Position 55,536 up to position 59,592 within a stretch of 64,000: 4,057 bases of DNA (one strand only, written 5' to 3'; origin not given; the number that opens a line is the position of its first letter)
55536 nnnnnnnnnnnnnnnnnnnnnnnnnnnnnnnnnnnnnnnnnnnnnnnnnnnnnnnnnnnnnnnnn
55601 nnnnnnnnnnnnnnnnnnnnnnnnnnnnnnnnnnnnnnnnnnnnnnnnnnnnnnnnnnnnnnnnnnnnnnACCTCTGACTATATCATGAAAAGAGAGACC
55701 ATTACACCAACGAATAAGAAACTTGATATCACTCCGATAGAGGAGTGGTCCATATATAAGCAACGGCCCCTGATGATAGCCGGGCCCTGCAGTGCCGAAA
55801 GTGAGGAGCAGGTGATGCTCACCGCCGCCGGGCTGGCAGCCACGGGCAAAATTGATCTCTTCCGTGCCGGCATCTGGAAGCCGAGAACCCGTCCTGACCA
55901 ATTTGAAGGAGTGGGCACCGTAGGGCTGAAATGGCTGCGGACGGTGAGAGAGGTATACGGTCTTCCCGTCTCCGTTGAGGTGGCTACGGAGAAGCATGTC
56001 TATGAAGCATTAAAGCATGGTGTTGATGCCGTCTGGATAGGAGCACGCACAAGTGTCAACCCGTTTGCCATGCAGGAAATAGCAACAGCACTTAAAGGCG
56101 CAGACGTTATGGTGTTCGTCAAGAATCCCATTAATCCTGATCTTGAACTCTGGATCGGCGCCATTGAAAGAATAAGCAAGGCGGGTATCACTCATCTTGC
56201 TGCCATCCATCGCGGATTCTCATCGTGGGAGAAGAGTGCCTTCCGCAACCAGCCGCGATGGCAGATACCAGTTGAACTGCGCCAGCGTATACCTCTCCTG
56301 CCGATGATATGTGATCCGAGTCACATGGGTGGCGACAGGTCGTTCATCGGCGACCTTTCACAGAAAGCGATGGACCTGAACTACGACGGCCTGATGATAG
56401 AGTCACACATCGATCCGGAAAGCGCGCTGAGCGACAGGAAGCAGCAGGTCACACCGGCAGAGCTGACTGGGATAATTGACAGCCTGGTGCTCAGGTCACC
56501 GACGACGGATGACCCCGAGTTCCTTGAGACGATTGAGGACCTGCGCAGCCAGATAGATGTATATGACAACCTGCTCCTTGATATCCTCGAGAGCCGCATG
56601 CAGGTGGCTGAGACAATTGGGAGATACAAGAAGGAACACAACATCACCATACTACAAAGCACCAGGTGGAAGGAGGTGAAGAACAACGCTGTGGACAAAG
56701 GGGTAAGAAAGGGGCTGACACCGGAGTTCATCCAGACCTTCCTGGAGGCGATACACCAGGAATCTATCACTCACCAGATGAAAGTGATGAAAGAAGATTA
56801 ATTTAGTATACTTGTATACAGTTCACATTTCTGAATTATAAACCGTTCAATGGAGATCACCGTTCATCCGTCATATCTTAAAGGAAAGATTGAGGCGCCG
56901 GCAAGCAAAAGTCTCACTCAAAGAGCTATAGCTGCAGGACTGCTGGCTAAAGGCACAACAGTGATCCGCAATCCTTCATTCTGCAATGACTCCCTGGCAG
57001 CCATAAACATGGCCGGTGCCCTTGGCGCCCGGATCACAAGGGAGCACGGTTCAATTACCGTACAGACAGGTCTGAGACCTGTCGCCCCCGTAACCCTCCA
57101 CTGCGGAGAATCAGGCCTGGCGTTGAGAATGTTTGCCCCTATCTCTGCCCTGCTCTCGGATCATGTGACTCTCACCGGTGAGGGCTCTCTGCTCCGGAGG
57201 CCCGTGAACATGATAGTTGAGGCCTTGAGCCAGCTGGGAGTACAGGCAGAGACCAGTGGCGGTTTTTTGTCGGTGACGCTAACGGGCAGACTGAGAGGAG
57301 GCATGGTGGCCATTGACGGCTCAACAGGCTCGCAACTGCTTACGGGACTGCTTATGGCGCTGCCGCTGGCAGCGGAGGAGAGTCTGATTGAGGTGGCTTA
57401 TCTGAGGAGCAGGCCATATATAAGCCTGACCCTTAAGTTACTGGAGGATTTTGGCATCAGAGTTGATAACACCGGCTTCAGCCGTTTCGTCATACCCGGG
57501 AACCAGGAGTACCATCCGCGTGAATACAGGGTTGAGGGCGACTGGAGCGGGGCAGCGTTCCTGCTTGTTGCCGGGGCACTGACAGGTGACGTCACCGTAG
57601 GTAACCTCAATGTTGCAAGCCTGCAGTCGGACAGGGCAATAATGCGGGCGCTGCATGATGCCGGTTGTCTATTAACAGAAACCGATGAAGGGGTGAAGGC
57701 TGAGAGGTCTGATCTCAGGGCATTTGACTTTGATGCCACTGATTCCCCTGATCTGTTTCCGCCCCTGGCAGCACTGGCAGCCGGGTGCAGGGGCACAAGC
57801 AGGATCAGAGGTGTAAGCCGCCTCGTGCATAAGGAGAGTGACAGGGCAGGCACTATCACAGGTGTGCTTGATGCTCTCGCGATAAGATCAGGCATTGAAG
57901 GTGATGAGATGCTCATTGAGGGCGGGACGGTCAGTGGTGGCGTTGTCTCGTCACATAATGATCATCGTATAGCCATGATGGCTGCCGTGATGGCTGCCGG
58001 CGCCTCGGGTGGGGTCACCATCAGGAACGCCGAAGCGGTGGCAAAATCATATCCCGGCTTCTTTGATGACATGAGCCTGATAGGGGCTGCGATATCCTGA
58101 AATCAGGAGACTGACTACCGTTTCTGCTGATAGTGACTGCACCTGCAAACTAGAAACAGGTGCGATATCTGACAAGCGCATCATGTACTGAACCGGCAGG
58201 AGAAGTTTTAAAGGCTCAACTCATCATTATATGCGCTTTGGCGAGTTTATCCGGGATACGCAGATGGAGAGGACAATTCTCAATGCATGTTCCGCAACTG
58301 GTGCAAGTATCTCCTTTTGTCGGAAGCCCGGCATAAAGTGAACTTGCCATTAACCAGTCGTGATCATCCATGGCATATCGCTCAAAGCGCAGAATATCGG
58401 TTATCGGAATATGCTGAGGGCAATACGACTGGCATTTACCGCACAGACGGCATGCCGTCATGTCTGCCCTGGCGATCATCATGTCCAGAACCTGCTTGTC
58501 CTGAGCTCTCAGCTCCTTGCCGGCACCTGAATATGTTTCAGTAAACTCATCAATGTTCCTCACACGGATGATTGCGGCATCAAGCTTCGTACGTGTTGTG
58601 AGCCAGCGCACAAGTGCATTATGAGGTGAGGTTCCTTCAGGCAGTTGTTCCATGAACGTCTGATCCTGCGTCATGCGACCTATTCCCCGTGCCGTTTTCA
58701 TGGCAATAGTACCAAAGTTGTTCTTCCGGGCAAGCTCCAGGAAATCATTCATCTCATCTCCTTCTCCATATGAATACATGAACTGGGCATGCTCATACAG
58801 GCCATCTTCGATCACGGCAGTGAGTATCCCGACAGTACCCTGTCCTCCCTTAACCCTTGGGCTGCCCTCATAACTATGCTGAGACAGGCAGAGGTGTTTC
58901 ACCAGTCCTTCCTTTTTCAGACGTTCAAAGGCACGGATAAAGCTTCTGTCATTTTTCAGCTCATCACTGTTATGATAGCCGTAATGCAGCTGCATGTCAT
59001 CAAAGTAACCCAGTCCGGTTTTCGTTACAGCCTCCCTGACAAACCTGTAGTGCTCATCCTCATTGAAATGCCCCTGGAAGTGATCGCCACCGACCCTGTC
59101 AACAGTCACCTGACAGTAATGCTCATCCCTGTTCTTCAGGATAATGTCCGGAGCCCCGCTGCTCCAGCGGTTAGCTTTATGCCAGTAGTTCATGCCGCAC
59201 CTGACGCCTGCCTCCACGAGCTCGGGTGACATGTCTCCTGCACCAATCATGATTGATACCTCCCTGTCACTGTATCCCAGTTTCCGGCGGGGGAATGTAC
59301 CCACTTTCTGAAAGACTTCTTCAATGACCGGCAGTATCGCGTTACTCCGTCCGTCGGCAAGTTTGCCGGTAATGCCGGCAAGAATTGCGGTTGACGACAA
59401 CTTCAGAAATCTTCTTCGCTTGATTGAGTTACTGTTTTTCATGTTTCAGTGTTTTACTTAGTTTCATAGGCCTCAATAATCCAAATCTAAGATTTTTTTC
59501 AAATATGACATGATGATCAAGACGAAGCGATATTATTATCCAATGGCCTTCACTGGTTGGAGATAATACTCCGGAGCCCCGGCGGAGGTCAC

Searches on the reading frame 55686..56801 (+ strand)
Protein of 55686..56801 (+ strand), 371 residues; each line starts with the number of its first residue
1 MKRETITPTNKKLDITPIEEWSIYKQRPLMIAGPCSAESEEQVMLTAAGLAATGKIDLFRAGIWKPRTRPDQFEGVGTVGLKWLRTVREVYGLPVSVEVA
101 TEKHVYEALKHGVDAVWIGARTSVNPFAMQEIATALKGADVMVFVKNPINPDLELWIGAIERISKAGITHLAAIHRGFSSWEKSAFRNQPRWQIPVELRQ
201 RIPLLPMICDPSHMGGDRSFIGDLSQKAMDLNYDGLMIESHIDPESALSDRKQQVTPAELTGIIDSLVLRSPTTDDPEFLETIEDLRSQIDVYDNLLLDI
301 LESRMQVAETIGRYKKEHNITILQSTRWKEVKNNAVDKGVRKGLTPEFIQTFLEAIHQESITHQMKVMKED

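Call 77: search_protein_families(library=pfam, proteins=[window:55686-56801:+], max_evalue=0.00001)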
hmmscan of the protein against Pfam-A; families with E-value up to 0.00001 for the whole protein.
window:55686-56801:+ (371 aa): 2 families
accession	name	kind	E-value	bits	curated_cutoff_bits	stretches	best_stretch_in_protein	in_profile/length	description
PF00793.26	DAHP_synth_1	-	3.7e-31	108.5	25.5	1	26-261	16-255/270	DAHP synthetase I family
PF01817.26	CM_2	-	1.2e-20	73.9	27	1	286-364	1-79/80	Chorismate mutase type II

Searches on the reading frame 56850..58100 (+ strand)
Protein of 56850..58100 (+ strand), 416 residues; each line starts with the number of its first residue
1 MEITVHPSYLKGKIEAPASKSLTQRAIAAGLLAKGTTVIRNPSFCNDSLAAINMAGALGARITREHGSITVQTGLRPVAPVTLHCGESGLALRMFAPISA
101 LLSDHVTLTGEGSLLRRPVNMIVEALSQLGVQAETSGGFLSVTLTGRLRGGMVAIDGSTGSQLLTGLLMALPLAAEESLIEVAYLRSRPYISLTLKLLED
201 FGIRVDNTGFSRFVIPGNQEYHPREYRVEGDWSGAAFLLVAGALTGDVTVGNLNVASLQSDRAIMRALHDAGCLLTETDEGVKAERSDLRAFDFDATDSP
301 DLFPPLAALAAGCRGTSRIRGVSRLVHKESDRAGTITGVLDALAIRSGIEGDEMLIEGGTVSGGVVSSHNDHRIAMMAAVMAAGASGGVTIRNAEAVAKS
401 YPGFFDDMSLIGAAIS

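Call 77: search_protein_families(library=pfam, proteins=[window:56850-58100:+], max_evalue=0.00001)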
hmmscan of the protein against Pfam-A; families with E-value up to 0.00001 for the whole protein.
window:56850-58100:+ (416 aa): 1 family
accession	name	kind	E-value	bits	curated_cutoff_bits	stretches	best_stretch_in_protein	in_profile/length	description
PF00275.25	EPSP_synthase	-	4.2e-86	289.7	22.8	1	7-408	4-417/417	EPSP synthase (3-phosphoshikimate 1-carboxyvinyltransferase)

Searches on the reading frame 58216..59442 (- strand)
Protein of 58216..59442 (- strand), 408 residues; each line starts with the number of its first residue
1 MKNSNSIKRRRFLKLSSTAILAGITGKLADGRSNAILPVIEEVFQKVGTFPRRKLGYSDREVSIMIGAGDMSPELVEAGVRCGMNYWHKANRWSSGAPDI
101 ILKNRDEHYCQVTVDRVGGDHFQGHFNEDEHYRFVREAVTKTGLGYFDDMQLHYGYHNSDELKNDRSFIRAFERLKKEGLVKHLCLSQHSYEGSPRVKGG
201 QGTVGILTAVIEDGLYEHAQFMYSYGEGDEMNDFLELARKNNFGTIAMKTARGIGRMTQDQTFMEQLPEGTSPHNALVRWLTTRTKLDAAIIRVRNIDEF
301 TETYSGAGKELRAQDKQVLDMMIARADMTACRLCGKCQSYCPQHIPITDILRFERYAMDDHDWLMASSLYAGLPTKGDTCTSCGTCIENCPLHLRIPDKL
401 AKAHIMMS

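Call 77: search_protein_families(library=pfam, proteins=[window:58216-59442:-], max_evalue=0.00001)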
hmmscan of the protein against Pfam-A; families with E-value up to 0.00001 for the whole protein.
window:58216-59442:- (408 aa): 4 families
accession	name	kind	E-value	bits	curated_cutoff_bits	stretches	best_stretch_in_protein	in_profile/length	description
PF13183.11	Fer4_8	-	3.2e-09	37.6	27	0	304-345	30-68/68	4Fe-4S dicluster domain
PF13534.11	Fer4_17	-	6.6e-07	30.2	22.2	0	319-345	34-60/61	4Fe-4S dicluster domain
PF13187.11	Fer4_9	-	2.2e-06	28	27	0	330-392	1-49/52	4Fe-4S dicluster domain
PF00248.27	Aldo_ket_red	-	5.9e-06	26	24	0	130-270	86-210/291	Aldo/keto reductase family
